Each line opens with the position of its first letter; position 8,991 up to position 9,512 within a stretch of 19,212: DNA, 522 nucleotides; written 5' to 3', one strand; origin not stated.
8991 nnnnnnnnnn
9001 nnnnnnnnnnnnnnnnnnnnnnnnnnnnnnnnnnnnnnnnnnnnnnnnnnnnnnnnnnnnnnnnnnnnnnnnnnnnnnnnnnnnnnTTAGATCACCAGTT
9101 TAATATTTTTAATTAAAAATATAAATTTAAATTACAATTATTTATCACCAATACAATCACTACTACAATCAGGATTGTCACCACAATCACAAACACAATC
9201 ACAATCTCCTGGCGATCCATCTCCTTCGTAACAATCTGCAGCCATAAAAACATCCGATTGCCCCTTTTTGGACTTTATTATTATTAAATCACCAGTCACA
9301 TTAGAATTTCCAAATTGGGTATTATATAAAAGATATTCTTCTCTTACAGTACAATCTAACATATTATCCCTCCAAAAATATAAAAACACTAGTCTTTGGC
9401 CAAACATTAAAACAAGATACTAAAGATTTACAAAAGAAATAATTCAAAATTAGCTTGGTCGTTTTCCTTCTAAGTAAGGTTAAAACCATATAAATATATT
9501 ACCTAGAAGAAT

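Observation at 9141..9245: Core-like tail with six GAT-TGT (Asp-Cys) dipeptide units, 7 Cys and 9 Asp in 34 residues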

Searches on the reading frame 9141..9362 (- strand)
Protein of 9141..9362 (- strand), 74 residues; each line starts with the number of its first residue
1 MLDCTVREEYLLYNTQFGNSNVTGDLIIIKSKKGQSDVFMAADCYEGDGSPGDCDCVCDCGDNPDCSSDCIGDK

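Call 6: search_protein_families(library=pfam, proteins=[window:9141-9362:-], max_evalue=0.01)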
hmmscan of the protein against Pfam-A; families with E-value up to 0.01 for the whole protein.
window:9141-9362:- (74 aa): 0 families

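Call 7: search_protein_families(library=ncbifam, proteins=[window:9141-9362:-], max_evalue=0.1)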
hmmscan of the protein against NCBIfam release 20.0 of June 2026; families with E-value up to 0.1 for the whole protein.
window:9141-9362:- (74 aa): 0 families

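Call 11: find_homologous_proteins(query=window:9141-9362:-, max_evalue=10)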
Query window:9141-9362:- (74 aa): 1 proteins with E <= 10 among 1 candidates.
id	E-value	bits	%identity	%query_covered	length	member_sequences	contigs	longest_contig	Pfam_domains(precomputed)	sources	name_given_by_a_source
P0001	9.2e-44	164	100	100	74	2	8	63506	-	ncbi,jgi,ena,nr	ncbi:MAG: hypothetical protein COT14_03795 [Candidatus Diapherotrites archaeon CG08_land_8_20_14_0_2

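Call 12: find_encoding_contigs(protein=P0001, flank=10000, max_places=10)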
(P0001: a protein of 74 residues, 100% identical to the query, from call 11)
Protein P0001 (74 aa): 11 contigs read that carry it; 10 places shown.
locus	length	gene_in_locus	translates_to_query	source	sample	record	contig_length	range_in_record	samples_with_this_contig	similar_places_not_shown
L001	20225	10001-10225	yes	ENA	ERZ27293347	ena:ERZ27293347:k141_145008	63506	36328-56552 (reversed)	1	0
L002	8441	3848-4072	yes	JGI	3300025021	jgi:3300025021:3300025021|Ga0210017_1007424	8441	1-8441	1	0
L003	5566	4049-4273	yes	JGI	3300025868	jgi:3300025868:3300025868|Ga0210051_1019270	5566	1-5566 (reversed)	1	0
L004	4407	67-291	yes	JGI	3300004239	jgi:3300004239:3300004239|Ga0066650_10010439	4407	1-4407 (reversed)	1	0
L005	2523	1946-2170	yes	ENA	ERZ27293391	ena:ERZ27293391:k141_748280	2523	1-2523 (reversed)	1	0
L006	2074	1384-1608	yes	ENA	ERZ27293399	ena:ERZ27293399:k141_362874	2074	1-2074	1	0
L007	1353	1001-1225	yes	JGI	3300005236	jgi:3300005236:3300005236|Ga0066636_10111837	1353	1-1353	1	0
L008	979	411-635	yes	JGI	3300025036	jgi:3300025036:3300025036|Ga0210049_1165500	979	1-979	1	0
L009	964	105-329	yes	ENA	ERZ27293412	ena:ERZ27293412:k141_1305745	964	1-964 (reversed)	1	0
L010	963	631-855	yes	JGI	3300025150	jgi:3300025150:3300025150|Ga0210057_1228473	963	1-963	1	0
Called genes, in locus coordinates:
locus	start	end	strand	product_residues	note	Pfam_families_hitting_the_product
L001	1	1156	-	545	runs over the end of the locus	PF00118:Cpn60_TCP1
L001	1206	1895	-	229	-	-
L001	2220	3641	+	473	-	PF00587:tRNA-synt_2b, PF03129:HGTP_anticodon, PF09180:ProRS-C_1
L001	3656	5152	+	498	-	PF00709:Adenylsucc_synt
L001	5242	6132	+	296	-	-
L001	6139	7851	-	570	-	PF04607:RelA_SpoT, PF02824:TGS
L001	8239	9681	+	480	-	PF13396:PLDc_N, PF13091:PLDc_2, PF00614:PLDc (faint), PF13091:PLDc_2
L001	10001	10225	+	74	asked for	-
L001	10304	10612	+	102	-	PF00391:PEP-utilizers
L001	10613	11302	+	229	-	-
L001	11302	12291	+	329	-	PF04055:Radical_SAM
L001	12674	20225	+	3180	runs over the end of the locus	PF02369:Big_1 (faint), PF11974:bMG3 (faint), PF13620:CarboxypepD_reg (faint), PF13472:Lipase_GDSL_2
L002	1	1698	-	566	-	?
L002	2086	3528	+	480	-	PF13396:PLDc_N, PF13091:PLDc_2, PF00614:PLDc (faint), PF13091:PLDc_2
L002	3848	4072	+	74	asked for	-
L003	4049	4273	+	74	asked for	-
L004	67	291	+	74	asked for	-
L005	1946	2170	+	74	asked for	-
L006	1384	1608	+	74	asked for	-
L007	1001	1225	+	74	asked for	-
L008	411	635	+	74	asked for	-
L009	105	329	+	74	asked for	-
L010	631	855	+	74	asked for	-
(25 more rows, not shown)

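Call 45: predict_structure(alignment_id=A2)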
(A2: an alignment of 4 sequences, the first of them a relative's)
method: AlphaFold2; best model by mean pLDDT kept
length: 229 residues; sequences in the alignment: 4
mean_pLDDT: 74.6   pTM: 0.78
mean pLDDT of the five models: 74.6, 73.6, 72.9, 62.0, 56.8
residues with pLDDT >= 90: 12; 70-90: 162; 50-70: 41; < 50: 14
segments of 3 or more residues with pLDDT < 50: 1-3, 169-176, 227-229
pLDDT, mean of each block of 10 residues (from residue 1): 61 77 90 84 79 77 76 67 77 83 67 90 78 72 74 71 58 54 84 77 80 82 59
secondary structure, 60 per line:
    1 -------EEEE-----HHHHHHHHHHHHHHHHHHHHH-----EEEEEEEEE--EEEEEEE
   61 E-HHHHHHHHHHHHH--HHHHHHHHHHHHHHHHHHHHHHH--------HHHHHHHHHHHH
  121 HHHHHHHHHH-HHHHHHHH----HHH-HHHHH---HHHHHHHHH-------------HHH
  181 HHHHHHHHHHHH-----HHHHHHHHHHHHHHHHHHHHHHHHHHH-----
elements in order: E8-11 H17-37 E43-51 E54-61 H63-75 H78-100 H109-130 H132-139 H148-152 H156-164 H178-192 H198-224

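Call 48: fold_search(model_id=the predicted structure, library=pdb)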
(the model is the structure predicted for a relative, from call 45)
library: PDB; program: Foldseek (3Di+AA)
matches with E <= 10: 198; with E <= 0.001: 0
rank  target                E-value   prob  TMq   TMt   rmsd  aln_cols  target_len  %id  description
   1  4hv0_A                6.4e-01  0.57  0.18  0.35   6.2        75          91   20  Structure and Function of AvtR, a Novel Transcriptional Regulator from a Hyperthermophilic Archaeal Lipothrixvirus (released 2012-11-21)
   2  5zad_A                7.4e-01  0.06  0.16  0.06  28.6       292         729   13  Human topoisomerase II beta in complex with DNA (released 2019-03-20)
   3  7bmh_B                1.0e+00  0.08  0.18  0.18  20.7       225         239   11  Crystal structure of a light-driven proton pump LR (Mac) from Leptosphaeria maculans (released 2021-07-07)
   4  8foh_A                1.2e+00  0.10  0.24  0.18  16.1       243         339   12  Cryo-EM structure of S. cerevisiae DNA polymerase alpha-primase complex in the RNA synthesis state (released 2023-05-31)
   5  4z4q_A                1.6e+00  0.04  0.14  0.05  28.3       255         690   11  Quinazolinedione(PD 0305970)-DNA cleavage complex of topoisomerase IV from S. pneumoniae (released 2016-09-14)
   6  9gef_A                1.6e+00  0.02  0.12  0.06  27.5       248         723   12  Experimental localization of metal-binding sites reveals the role of metal ions in the delafloxacin-stabilized Strepto (released 2024-10-16)
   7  2zho_D                1.7e+00  0.33  0.16  0.22   5.3        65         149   11  Crystal structure of the regulatory subunit of aspartate kinase from Thermus thermophilus (ligand free form) (released 2009-02-17)
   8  2ko1_MODEL_1_A        1.7e+00  0.25  0.15  0.33   9.3        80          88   10  Solution NMR structure of the ACT domain from GTP pyrophosphokinase of Chlorobium tepidum. Northeast Structura (released 2009-09-29)
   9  4ddq_C                1.8e+00  0.04  0.14  0.08  27.4       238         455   14  Structural plasticity of the Bacillus subtilis GyrA homodimer (released 2013-02-13)
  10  8w50_A                1.9e+00  0.03  0.15  0.06  28.8       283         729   11  Crystal structure of DNA binding and cleavage core of human topoisomerase 2-alpha in a DNA binding-competent conformat (released 2024-07-24)
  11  1sc6_B                2.2e+00  0.23  0.14  0.10   7.3        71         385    7  Crystal Structure of W139G D-3-Phosphoglycerate dehydrogenase complexed with NAD+ (released 2005-02-22)
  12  4i3h_B                2.3e+00  0.02  0.12  0.04  27.2       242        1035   11  A three-gate structure of topoisomerase IV from Streptococcus pneumoniae (released 2013-08-28)
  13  7nsh_BG               2.6e+00  0.06  0.11  0.12  13.6        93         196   12  39S mammalian mitochondrial large ribosomal subunit with mtRRF (post) and mtEFG2 (released 2021-05-05)
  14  6r1j_D                2.6e+00  0.04  0.19  0.17  30.1       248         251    9  Structure of the soluble AhlC triple head mutant of the tripartite alpha-pore forming toxin, AHL, from Aeromonas hydro (released 2019-07-10)
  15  2zho_A                2.7e+00  0.16  0.15  0.21   6.9        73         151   10  Crystal structure of the regulatory subunit of aspartate kinase from Thermus thermophilus (ligand free form) (released 2009-02-17)
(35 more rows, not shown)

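Call 63: search_protein_families(library=padloc, proteins=[window:9141-9362:-], max_evalue=0.01)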
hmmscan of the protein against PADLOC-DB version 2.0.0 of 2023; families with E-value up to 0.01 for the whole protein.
window:9141-9362:- (74 aa): 0 families
